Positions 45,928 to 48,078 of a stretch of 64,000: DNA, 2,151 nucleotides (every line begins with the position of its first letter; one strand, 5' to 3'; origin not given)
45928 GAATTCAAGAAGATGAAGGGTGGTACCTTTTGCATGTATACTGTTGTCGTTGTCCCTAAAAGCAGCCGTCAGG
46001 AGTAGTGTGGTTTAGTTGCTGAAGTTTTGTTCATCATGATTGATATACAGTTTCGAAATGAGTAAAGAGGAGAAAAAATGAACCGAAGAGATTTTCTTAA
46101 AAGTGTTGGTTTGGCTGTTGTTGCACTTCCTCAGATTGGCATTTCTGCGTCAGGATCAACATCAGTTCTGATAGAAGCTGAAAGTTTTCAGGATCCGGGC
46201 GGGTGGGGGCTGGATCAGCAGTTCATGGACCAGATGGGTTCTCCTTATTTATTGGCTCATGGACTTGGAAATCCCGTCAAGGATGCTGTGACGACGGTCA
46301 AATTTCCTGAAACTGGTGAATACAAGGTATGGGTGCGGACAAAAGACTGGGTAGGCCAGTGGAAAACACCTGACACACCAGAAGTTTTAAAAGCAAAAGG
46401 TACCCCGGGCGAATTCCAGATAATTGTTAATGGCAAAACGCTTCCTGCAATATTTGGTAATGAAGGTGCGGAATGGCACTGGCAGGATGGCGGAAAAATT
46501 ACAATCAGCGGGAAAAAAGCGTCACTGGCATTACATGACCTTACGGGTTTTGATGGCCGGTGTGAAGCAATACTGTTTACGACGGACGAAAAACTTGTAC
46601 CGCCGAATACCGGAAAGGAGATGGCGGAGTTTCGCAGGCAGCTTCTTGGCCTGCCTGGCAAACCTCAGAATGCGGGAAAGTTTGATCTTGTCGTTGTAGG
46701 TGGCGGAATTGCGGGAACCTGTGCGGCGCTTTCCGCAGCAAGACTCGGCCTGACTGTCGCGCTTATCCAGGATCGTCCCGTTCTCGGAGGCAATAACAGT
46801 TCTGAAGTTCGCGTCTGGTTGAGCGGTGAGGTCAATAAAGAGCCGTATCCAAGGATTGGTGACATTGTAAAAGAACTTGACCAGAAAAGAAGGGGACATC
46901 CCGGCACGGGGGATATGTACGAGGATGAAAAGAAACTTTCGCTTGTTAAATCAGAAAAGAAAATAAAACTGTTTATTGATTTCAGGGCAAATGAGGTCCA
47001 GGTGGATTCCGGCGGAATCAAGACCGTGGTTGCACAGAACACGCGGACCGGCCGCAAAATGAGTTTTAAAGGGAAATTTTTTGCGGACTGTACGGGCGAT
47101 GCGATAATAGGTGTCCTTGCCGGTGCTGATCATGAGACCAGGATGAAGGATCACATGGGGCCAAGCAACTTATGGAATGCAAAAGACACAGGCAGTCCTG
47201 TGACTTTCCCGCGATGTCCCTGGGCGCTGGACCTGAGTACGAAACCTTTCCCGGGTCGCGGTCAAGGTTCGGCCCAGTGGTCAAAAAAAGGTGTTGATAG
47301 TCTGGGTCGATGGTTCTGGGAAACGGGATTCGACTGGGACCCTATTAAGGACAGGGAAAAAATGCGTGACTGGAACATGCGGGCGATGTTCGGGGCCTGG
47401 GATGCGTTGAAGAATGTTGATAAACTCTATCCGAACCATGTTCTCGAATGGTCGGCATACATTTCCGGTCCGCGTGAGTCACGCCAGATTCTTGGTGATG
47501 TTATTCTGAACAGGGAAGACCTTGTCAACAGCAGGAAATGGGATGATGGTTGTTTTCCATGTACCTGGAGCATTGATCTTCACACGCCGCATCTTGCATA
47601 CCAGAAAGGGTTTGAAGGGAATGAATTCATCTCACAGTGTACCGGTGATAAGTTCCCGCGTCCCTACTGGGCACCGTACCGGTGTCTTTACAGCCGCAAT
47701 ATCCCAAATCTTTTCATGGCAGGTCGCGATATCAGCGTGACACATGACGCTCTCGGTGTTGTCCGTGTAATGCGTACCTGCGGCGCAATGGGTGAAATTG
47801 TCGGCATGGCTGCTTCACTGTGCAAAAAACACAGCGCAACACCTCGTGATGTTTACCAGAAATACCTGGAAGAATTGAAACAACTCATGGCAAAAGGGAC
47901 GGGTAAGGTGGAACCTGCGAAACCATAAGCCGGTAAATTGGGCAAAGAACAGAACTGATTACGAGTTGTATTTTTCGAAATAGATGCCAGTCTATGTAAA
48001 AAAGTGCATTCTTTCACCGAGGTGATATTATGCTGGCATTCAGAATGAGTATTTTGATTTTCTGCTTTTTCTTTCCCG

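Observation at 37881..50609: ECF sigma / FecR-LamG anti-sigma pair embedded among ThuA, FG-GAP, FAD-oxidoreductase and transglutaminase-FN3 secreted proteins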

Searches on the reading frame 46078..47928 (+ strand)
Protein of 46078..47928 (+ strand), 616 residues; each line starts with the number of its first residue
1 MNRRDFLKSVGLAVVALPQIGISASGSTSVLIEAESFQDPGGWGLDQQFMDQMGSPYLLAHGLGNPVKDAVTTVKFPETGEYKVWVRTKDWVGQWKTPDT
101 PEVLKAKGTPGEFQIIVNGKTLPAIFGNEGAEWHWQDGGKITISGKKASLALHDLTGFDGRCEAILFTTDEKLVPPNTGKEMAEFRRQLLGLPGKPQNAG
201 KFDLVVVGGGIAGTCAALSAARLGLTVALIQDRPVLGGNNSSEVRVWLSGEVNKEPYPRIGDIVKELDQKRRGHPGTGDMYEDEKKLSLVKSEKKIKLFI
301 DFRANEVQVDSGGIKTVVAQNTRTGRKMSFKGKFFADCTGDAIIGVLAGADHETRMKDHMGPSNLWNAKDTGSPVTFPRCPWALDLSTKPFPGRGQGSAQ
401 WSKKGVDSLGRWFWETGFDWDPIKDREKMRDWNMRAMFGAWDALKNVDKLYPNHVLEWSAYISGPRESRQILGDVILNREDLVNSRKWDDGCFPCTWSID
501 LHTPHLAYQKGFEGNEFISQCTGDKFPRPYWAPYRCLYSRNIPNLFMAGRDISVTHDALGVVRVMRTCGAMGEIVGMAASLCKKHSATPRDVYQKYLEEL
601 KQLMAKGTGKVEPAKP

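Call 3: search_protein_families(library=pfam, proteins=[window:46078-47928:+], max_evalue=0.01)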
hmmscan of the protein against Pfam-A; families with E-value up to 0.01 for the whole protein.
window:46078-47928:+ (616 aa): 8 families
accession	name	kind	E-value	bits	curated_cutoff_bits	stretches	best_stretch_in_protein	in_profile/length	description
PF12831.13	FAD_oxidored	-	3.4e-61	208.2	27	1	203-600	1-412/416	FAD dependent oxidoreductase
PF01266.30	DAO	-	3.8e-07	30.4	27.9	1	203-249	1-48/353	FAD dependent oxidoreductase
PF00890.30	FAD_binding_2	-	5.8e-07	29.5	20.4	1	203-239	1-37/414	FAD binding domain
PF07992.20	Pyr_redox_2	-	1.5e-06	28.3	26.1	1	202-325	1-93/291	Pyridine nucleotide-disulphide oxidoreductase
PF13450.12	NAD_binding_8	-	1.6e-06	28.7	21.9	1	206-245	1-40/68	NAD(P)-binding Rossmann-like domain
PF01134.28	GIDA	-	8.4e-06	25.5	22.1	1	203-231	1-29/391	Glucose inhibited division protein A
PF01262.27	AlaDh_PNT_C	-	0.0018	18.2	23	1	199-234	26-61/214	Alanine dehydrogenase/PNT, C-terminal domain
PF03486.20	HI0933_like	-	0.008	16.1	50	0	203-235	2-34/244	HI0933-like protein Rossmann domain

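Call 45: search_solved_structures(query=window:46078-47928:+, max_evalue=0.01)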
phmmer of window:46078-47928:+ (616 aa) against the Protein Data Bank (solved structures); distinct sequences matched with E-value up to 0.01: 28.
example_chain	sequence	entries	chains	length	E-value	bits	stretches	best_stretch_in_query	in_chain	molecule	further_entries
1jeh_A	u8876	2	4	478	6.2e-05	24.8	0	202-239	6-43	DIHYDROLIPOAMIDE DEHYDROGENASE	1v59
5f3r_A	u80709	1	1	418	0.00021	23.1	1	196-253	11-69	UDP-galactopyranose mutase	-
3cty_A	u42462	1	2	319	0.00044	22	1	199-240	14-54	Thioredoxin reductase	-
3urh_A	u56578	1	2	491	0.00075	21.2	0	200-239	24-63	Dihydrolipoyl dehydrogenase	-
9n4y_a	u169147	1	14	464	0.00075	21.2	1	201-240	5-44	Soluble pyridine nucleotide transhydrogenase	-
7e7h_A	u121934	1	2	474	0.0011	20.6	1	195-240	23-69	Amino_oxidase domain-containing protein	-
2qae_A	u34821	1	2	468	0.0012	20.5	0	202-239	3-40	Dihydrolipoyl dehydrogenase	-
1jrz_A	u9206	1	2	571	0.0013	20.4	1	192-240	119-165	FLAVOCYTOCHROME C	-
1kss_A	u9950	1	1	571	0.0013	20.4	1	192-240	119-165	flavocytochrome c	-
1lj1_A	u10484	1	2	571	0.0013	20.4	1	192-240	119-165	flavocytochrome c3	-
1jrx_A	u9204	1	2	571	0.0013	20.4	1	192-240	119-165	FLAVOCYTOCHROME C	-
1jry_A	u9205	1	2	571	0.0013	20.4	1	192-240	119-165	FLAVOCYTOCHROME C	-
1e39_A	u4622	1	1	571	0.0013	20.4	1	192-240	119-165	FUMARATE REDUCTASE FLAVOPROTEIN SUBUNIT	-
2b7s_A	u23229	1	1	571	0.0013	20.4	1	192-240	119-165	Fumarate reductase flavoprotein subunit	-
1p2e_A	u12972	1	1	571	0.0013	20.4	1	192-240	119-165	flavocytochrome c3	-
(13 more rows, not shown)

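Call 51: search_protein_families(library=ncbifam, proteins=[window:46078-47928:+], max_evalue=0.001)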
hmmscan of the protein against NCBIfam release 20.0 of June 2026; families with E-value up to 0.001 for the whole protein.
window:46078-47928:+ (616 aa): 41 families (the best 25 are shown)
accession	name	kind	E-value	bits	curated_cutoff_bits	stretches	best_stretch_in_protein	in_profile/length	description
NF004991.0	PRK06370.1-3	subfamily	2.1e-07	29.9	620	1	195-239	29-72/509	FAD-containing oxidoreductase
NF006130.0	PRK08274.1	equivalog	1.8e-06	27.1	369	1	200-240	4-46/467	FAD-dependent tricarballylate dehydrogenase TcuA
NF004789.0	PRK06134.1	subfamily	2e-06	26.7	747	1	197-248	8-60/581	FAD-dependent oxidoreductase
TIGR03140.1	AhpF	equivalog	3.2e-06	26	502.9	1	197-239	208-248/515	alkyl hydroperoxide reductase subunit F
NF003585.0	PRK05249.1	equivalog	4.5e-06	25.5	465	1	200-240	5-45/464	Si-specific NAD(P)(+) transhydrogenase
NF005882.1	PRK07843.1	equivalog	5.3e-06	25.1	788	1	201-250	1-51/547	3-oxosteroid 1-dehydrogenase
NF003725.0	PRK05329.2-4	equivalog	1.6e-05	24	345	1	200-231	7-38/429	glycerol-3-phosphate dehydrogenase subunit GlpB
NF009477.0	PRK12843.1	equivalog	1.6e-05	23.6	758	1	198-249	13-65/578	FAD-dependent oxidoreductase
TIGR02485.1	CobZ_N-term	equivalog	2.1e-05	23.5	372.55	1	203-244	3-46/437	FAD-dependent tricarballylate dehydrogenase TcuA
TIGR01350.1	lipoamide_DH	equivalog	2.5e-05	23.2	408.8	1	201-238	1-37/461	dihydrolipoyl dehydrogenase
NF005064.0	PRK06481.1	equivalog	3.3e-05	22.8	542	1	200-241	60-101/506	flavocytochrome c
NF005511.0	PRK07121.1-4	equivalog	3.9e-05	22.3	466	1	199-240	18-58/553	FAD-binding protein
TIGR01372.1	soxA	subfamily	3.9e-05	21.6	1164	1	202-243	169-210/996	sarcosine oxidase subunit alpha family protein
NF049967.1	QhpG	equivalog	5.1e-05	22.4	240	1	205-233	2-30/423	flavin-dependent monooxygenase QhpG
TIGR02032.1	GG-red-SF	subfamily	5.9e-05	22.9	158.8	1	202-232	1-31/297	geranylgeranyl reductase family protein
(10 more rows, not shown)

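Call 85: find_homologous_proteins(query=window:46078-47928:+, max_evalue=1e-10)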
Query window:46078-47928:+ (616 aa): 8000 proteins with E <= 1e-10 among 8000 candidates; the best 120 are listed.
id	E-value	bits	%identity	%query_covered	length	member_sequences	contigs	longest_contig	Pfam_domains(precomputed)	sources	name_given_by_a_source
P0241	0.0e+0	1459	100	100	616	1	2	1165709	PF01266.31,PF13450.13,PF00890.31,PF07992.21,PF01134.29,PF12831.14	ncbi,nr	ncbi:MAG: FAD-dependent oxidoreductase [Kiritimatiellae bacterium]|nr:FAD-dependent oxidoreductase [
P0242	0.0e+0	1088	75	95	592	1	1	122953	PF01266.31,PF00890.31,PF12831.14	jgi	-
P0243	0.0e+0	1022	71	95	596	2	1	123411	PF01266.31,PF12831.14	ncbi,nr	ncbi:MAG: hypothetical protein A2X45_12145 [Lentisphaerae bacterium GWF2_50_93]|nr:MAG: hypothetical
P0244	2.1e-278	943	66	99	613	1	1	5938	PF00890.31,PF12831.14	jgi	-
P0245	4.2e-267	906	62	100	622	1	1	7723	PF01266.31,PF13450.13,PF07992.21,PF12831.14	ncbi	-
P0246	3.9e-266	903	62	98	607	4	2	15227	PF13450.13,PF00890.31,PF12831.14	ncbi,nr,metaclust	ncbi:MAG: hypothetical protein A2283_09420 [Lentisphaerae bacterium RIFOXYA12_FULL_48_11]|nr:MAG: hy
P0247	1.4e-265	901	80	74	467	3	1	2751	PF01266.31,PF13450.13,PF00890.31,PF01134.29,PF12831.14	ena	-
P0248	1.9e-265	900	63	100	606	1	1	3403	PF01266.31,PF13450.13,PF00890.31,PF12831.14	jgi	jgi:hypothetical protein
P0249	7.4e-265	899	63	99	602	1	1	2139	PF01266.31,PF13450.13,PF00890.31,PF07992.21,PF01134.29,PF12831.14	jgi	-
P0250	8.4e-265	898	65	94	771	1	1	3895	PF00890.31,PF12831.14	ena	-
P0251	8.5e-265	898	64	95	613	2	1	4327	PF01266.31,PF13450.13,PF00890.31,PF07992.21,PF12831.14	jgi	-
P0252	6.9e-263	892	64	94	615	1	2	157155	PF01266.31,PF13450.13,PF00890.31,PF07992.21,PF01134.29,PF12831.14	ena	-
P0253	7.2e-263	892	65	94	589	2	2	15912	PF01266.31,PF13450.13,PF00890.31,PF07992.21,PF01134.29,PF12831.14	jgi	-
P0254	2.0e-262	890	64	94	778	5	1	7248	PF00754.32,PF01266.31,PF13450.13,PF12831.14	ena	-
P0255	7.5e-262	889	61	99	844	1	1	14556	PF01266.31,PF13450.13,PF12831.14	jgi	-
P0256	1.2e-260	885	63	94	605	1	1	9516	PF01266.31,PF13450.13,PF00890.31,PF12831.14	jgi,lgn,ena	-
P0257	1.4e-260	884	64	94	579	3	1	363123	PF01266.31,PF13450.13,PF00890.31,PF07992.21,PF12831.14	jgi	jgi:hypothetical protein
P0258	5.0e-260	883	62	96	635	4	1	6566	PF01266.31,PF13450.13,PF00890.31,PF07992.21,PF12831.14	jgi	-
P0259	8.4e-260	882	63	95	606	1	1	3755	PF01266.31,PF13450.13,PF00890.31,PF12831.14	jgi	-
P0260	9.6e-260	882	62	96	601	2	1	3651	PF01266.31,PF13450.13,PF00890.31,PF07992.21,PF01134.29,PF12831.14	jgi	-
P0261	2.0e-259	881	62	96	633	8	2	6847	PF01266.31,PF13450.13,PF07992.21,PF12831.14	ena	-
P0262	4.5e-259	879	62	96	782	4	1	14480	PF00754.32,PF01266.31,PF13450.13,PF00890.31,PF07992.21,PF24135.2,PF12831.14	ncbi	-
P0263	5.6e-259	879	62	95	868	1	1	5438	PF00326.28,PF01266.31,PF13450.13,PF00890.31,PF00561.27,PF12831.14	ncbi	-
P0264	1.5e-258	878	61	98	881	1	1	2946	PF01266.31,PF13450.13,PF00890.31,PF07992.21,PF01134.29,PF12831.14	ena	-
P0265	1.5e-258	878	62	98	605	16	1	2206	PF01266.31,PF13450.13,PF00890.31,PF07992.21,PF01134.29,PF12831.14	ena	-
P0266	3.4e-258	876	60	99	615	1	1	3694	PF01266.31,PF13450.13,PF00890.31,PF07992.21,PF12831.14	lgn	-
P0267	4.6e-258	876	64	95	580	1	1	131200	PF01266.31,PF13450.13,PF00890.31,PF07992.21,PF01134.29,PF12831.14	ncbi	ncbi:MAG: FAD-dependent oxidoreductase [Planctomycetota bacterium]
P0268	9.7e-258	875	61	97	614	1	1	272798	PF01266.31,PF13450.13,PF12831.14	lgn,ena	-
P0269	1.2e-257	875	60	99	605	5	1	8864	PF01266.31,PF13450.13,PF00890.31,PF07992.21,PF01134.29,PF12831.14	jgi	-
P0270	1.2e-257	875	62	95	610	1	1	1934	PF01266.31,PF13450.13,PF00890.31,PF07992.21,PF01134.29,PF12831.14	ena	-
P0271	1.6e-257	874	61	98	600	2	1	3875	PF01266.31,PF13450.13,PF00890.31,PF07992.21,PF12831.14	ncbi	-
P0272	1.8e-257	874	62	98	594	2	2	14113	PF01266.31,PF13450.13,PF01134.29,PF12831.14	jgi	jgi:hypothetical protein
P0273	2.7e-257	874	63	94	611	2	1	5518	PF01266.31,PF13450.13,PF00890.31,PF07992.21,PF12831.14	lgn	-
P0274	3.2e-257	873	61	99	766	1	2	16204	PF01266.31,PF13450.13,PF00890.31,PF07992.21,PF01134.29,PF12831.14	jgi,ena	-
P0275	3.6e-257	873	62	94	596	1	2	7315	PF01266.31,PF13450.13,PF00890.31,PF07992.21,PF12831.14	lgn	-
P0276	3.9e-257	873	63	95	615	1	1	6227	PF13450.13,PF12831.14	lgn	-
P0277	4.4e-257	873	61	95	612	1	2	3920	PF01266.31,PF13450.13,PF07992.21,PF01134.29,PF12831.14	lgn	-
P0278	4.8e-257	873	62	95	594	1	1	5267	PF01266.31,PF13450.13,PF00890.31,PF07992.21,PF12831.14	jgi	jgi:hypothetical protein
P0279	2.2e-256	871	62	94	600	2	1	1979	PF01266.31,PF13450.13,PF00890.31,PF07992.21,PF01134.29,PF12831.14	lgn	-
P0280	2.2e-256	871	62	98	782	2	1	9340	PF00754.32,PF01266.31,PF13450.13,PF12831.14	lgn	-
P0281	3.0e-256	870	63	94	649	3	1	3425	PF13450.13,PF07992.21,PF01134.29,PF12831.14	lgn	-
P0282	3.0e-256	870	62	97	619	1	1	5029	PF01266.31,PF13450.13,PF00890.31,PF07992.21,PF12831.14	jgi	jgi:hypothetical protein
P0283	3.2e-256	870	63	96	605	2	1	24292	PF01266.31,PF13450.13,PF00890.31,PF07992.21,PF01134.29,PF12831.14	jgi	-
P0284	3.9e-256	870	61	99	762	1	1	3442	PF01266.31,PF13450.13,PF00890.31,PF07992.21,PF01134.29,PF12831.14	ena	-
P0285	4.5e-256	869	63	95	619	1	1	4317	PF01266.31,PF13450.13,PF00890.31,PF07992.21,PF01134.29,PF12831.14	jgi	jgi:hypothetical protein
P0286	4.6e-256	869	62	95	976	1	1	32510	PF13859.13,PF01266.31,PF13450.13,PF00890.31,PF07992.21,PF24316.2,PF02012.27,PF13088.13,PF12831.14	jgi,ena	-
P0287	5.6e-256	869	61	94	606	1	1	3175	PF01266.31,PF13450.13,PF00890.31,PF07992.21,PF12831.14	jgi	jgi:hypothetical protein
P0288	8.2e-256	869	61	96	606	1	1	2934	PF01266.31,PF13450.13,PF00890.31,PF07992.21,PF12831.14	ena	-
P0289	8.7e-256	869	61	97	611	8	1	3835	PF01266.31,PF13450.13,PF00890.31,PF07992.21,PF12831.14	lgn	-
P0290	8.9e-256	869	61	95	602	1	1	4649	PF01266.31,PF13450.13,PF00890.31,PF07992.21,PF01134.29,PF12831.14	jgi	jgi:hypothetical protein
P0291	3.1e-255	867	62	98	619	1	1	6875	PF01266.31,PF13450.13,PF00890.31,PF07992.21,PF01134.29,PF12831.14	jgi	jgi:hypothetical protein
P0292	5.5e-255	866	61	97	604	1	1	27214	PF01266.31,PF13450.13,PF00890.31,PF07992.21,PF01134.29,PF12831.14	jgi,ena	-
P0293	5.6e-255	866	63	94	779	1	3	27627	PF00754.32,PF01266.31,PF13450.13,PF00890.31,PF07992.21,PF24135.2,PF01134.29,PF12831.14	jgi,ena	-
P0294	7.5e-255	865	62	95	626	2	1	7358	PF01266.31,PF13450.13,PF00890.31,PF07992.21,PF01134.29,PF12831.14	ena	-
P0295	1.6e-254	864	62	97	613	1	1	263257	PF01266.31,PF13450.13,PF00890.31,PF01134.29,PF12831.14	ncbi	-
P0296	2.1e-254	864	61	96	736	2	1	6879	PF01266.31,PF07992.21,PF12831.14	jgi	-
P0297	2.3e-254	864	62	96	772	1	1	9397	PF01266.31,PF13450.13,PF00890.31,PF12831.14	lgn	-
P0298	2.3e-254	864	62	94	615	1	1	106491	PF01266.31,PF13450.13,PF00890.31,PF07992.21,PF12831.14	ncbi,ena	-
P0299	3.7e-254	863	62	94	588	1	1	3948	PF01266.31,PF13450.13,PF07992.21,PF12831.14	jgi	-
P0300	3.8e-254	863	62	97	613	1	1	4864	PF01266.31,PF13450.13,PF00890.31,PF01134.29,PF12831.14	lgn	-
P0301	5.2e-254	863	61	94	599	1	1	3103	PF12831.14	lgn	-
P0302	7.3e-254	862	61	97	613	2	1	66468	PF01266.31,PF13450.13,PF00890.31,PF01134.29,PF12831.14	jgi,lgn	-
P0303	7.7e-254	862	62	94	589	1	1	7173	PF01266.31,PF13450.13,PF00890.31,PF07992.21,PF12831.14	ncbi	ncbi:FAD-dependent oxidoreductase [Candidatus Poribacteria bacterium]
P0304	8.6e-254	862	62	94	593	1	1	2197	PF01266.31,PF13450.13,PF00890.31,PF07992.21,PF01134.29,PF12831.14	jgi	jgi:hypothetical protein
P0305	8.9e-254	862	61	98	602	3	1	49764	PF01266.31,PF13450.13,PF00890.31,PF07992.21,PF01134.29,PF12831.14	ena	-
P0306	9.7e-254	862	61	95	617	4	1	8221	PF13450.13,PF12831.14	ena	-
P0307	1.0e-253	862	62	94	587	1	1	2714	PF01266.31,PF13450.13,PF00890.31,PF07992.21,PF12831.14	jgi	jgi:hypothetical protein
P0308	1.1e-253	862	60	98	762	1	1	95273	PF00754.32,PF01266.31,PF13450.13,PF00890.31,PF07992.21,PF12831.14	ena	-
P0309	1.3e-253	861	63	95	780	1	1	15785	PF00754.32,PF12831.14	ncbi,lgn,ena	-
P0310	1.4e-253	861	61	96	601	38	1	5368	PF01266.31,PF13450.13,PF12831.14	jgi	-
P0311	3.0e-253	860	62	95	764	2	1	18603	PF00754.32,PF01266.31,PF13450.13,PF00890.31,PF24135.2,PF12831.14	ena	-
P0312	3.0e-253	860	59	100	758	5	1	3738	PF01266.31,PF13450.13,PF00890.31,PF07992.21,PF24135.2,PF12831.14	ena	-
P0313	4.4e-253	860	61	94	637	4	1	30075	PF12831.14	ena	-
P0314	6.5e-253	859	61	98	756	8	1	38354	PF01266.31,PF13450.13,PF00890.31,PF07992.21,PF24135.2,PF01134.29,PF12831.14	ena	-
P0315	7.1e-253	859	61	96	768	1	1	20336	PF00754.32,PF01266.31,PF13450.13,PF00890.31,PF07992.21,PF01134.29,PF12831.14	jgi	-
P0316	7.1e-253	859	61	92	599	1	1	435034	PF12831.14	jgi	jgi:hypothetical protein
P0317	9.5e-253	859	60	100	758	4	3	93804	PF01266.31,PF13450.13,PF00890.31,PF07992.21,PF24135.2,PF01134.29,PF12831.14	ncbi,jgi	-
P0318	1.4e-252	858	61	94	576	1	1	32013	PF01266.31,PF13450.13,PF00890.31,PF01134.29,PF12831.14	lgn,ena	-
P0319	1.4e-252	858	59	98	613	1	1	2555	PF01266.31,PF13450.13,PF00890.31,PF07992.21,PF01134.29,PF12831.14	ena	-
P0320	1.5e-252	858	60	100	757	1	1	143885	PF01266.31,PF13450.13,PF00890.31,PF07992.21,PF24135.2,PF01134.29,PF12831.14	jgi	jgi:hypothetical protein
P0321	1.5e-252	858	61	97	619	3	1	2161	PF01266.31,PF13450.13,PF00890.31,PF07992.21,PF01134.29,PF12831.14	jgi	jgi:hypothetical protein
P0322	1.7e-252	858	59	100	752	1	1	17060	PF00754.32,PF01266.31,PF13450.13,PF00890.31,PF07992.21,PF01134.29,PF12831.14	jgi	jgi:hypothetical protein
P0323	2.0e-252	857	59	99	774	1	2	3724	PF00890.31,PF12831.14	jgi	-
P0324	2.0e-252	857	61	98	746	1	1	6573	PF00754.32,PF01266.31,PF13450.13,PF12831.14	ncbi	-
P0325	2.4e-252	857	61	95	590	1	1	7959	PF01266.31,PF13450.13,PF00890.31,PF12831.14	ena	-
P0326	2.4e-252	857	59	98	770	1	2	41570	PF00754.32,PF01266.31,PF13450.13,PF00890.31,PF12831.14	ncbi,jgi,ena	-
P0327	3.0e-252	857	62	95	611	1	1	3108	PF01266.31,PF13450.13,PF00890.31,PF07992.21,PF01134.29,PF12831.14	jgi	-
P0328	4.4e-252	856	61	96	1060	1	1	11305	PF01266.31,PF13450.13,PF00890.31,PF07992.21,PF12904.14,PF13204.14,PF12831.14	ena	-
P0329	4.7e-252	856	61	97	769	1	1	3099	PF01266.31,PF13450.13,PF00890.31,PF07992.21,PF12831.14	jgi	jgi:hypothetical protein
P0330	4.8e-252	856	61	98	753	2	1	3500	PF01266.31,PF13450.13,PF00890.31,PF07992.21,PF01134.29,PF12831.14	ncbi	-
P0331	5.1e-252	856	61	96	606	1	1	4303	PF13450.13,PF00890.31,PF07992.21,PF12831.14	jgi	-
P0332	5.1e-252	856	62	94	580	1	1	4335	PF00890.31,PF12831.14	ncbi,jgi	jgi:hypothetical protein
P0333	5.4e-252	856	60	97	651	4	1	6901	PF01266.31,PF13450.13,PF00890.31,PF01134.29,PF12831.14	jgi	jgi:FAD dependent oxidoreductase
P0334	5.7e-252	856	60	98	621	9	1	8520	PF01266.31,PF13450.13,PF00890.31,PF07992.21,PF01134.29,PF12831.14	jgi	-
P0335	6.1e-252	856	62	96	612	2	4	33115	PF01266.31,PF13450.13,PF00890.31,PF07992.21,PF01134.29,PF12831.14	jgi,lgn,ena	-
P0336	6.5e-252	856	61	98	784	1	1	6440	PF00754.32,PF01266.31,PF13450.13,PF07992.21,PF12831.14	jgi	-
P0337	7.1e-252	856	62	95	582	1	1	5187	PF01266.31,PF13450.13,PF07992.21,PF12831.14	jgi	jgi:hypothetical protein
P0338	7.2e-252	856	61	94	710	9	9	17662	PF01266.31,PF13450.13,PF00890.31,PF07992.21,PF01134.29,PF12831.14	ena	-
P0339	7.2e-252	856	60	100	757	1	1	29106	PF00754.32,PF01266.31,PF13450.13,PF00890.31,PF12831.14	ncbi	-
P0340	8.3e-252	855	61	96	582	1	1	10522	PF12831.14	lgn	-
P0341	8.8e-252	855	62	95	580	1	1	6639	PF01266.31,PF13450.13,PF00890.31,PF07992.21,PF01134.29,PF12831.14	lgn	-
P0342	8.9e-252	855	62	95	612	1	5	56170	PF01266.31,PF13450.13,PF00890.31,PF07992.21,PF01134.29,PF12831.14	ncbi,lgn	-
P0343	1.1e-251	855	60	95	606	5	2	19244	PF01266.31,PF13450.13,PF00890.31,PF07992.21,PF12831.14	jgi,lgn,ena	-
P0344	1.2e-251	855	61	98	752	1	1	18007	PF01266.31,PF13450.13,PF00890.31,PF07992.21,PF24135.2,PF01134.29,PF12831.14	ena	-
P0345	1.2e-251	855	60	98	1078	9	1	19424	PF01266.31,PF13450.13,PF00890.31,PF07992.21,PF12904.14,PF13204.14,PF01134.29,PF12831.14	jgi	jgi:hypothetical protein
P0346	1.2e-251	855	62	94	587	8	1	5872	PF01266.31,PF13450.13,PF00890.31,PF12831.14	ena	-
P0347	1.2e-251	855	62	95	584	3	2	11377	PF01266.31,PF13450.13,PF00890.31,PF12831.14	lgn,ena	-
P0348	1.2e-251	855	61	94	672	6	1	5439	PF01266.31,PF13450.13,PF00890.31,PF12831.14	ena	-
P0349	1.2e-251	855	62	95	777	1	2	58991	PF00754.32,PF01266.31,PF07992.21,PF12831.14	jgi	-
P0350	1.3e-251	855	60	99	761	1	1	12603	PF00754.32,PF12831.14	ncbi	-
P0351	1.4e-251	855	58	98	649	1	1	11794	PF01266.31,PF13450.13,PF00890.31,PF07992.21,PF12831.14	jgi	jgi:hypothetical protein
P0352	1.5e-251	855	62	95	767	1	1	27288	PF00754.32,PF01266.31,PF07992.21,PF12831.14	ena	-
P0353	1.8e-251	854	62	95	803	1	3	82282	PF00890.31,PF12831.14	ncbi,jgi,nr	ncbi:MAG: FAD-dependent oxidoreductase [Verrucomicrobia bacterium]|nr:FAD-dependent oxidoreductase [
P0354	1.9e-251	854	60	100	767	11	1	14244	PF01266.31,PF13450.13,PF00890.31,PF07992.21,PF12831.14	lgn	-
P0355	2.0e-251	854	61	97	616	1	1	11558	PF01266.31,PF13450.13,PF00890.31,PF12831.14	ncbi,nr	ncbi:MAG: FAD-dependent oxidoreductase [Verrucomicrobiae bacterium]|nr:FAD-dependent oxidoreductase 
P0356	2.0e-251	854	61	94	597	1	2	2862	PF01266.31,PF13450.13,PF12831.14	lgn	-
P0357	2.5e-251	854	61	94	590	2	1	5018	PF01266.31,PF13450.13,PF00890.31,PF12831.14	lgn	-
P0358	2.6e-251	854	58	99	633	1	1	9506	PF01266.31,PF13450.13,PF00890.31,PF12831.14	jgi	jgi:hypothetical protein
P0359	3.8e-251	853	62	94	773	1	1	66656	PF01266.31,PF12831.14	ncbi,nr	ncbi:MAG: FAD-dependent oxidoreductase [Verrucomicrobia bacterium]|nr:FAD-dependent oxidoreductase [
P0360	4.0e-251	853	60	98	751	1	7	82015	PF01266.31,PF13450.13,PF00890.31,PF07992.21,PF24135.2,PF01134.29,PF12831.14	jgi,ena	-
